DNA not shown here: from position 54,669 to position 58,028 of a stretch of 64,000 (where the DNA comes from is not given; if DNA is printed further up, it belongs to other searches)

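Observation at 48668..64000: Two paralogous divergent gene pairs, each a GY-repeat giant surface protein with a GT39 glycosyltransferase, flank the sulfated-glycan locus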

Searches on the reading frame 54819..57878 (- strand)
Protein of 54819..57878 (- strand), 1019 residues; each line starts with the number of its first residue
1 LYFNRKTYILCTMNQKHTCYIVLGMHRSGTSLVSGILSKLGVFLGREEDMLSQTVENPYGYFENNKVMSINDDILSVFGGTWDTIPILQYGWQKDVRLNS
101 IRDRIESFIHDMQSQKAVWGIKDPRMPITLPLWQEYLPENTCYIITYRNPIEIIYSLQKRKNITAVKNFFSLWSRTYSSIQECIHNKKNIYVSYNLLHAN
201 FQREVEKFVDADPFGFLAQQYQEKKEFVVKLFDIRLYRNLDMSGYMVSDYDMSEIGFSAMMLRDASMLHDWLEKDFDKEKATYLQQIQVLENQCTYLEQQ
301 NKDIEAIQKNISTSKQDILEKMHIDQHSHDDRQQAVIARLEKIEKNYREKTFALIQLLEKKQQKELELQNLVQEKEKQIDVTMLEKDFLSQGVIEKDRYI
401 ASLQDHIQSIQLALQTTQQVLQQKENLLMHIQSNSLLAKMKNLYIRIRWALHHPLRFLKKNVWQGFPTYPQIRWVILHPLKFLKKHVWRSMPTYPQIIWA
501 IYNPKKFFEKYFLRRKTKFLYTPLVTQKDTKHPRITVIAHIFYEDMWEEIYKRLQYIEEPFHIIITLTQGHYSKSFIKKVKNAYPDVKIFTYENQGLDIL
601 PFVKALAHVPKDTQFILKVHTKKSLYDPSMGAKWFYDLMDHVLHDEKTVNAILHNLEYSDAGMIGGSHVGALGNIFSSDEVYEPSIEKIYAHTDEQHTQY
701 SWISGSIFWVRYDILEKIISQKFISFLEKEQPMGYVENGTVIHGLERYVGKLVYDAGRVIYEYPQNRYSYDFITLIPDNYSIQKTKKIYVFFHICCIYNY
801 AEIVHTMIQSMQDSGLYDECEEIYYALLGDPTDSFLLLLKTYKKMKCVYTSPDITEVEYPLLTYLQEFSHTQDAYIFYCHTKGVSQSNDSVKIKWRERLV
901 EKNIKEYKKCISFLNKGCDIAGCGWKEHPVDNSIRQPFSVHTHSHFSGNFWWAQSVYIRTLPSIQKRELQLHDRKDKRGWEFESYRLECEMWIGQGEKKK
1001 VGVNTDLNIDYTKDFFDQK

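Call 7: search_protein_families(library=pfam, proteins=[window:54819-57878:-], max_evalue=0.01)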
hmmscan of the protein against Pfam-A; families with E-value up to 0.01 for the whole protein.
window:54819-57878:- (1019 aa): 2 families
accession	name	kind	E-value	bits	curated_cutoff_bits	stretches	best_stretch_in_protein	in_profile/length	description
PF05045.17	RgpF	-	2.1e-25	89.8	25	1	527-757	264-502/503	Rhamnan synthesis protein F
PF13469.12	Sulfotransfer_3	-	0.0011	19.8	27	0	21-207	3-205/216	Sulfotransferase family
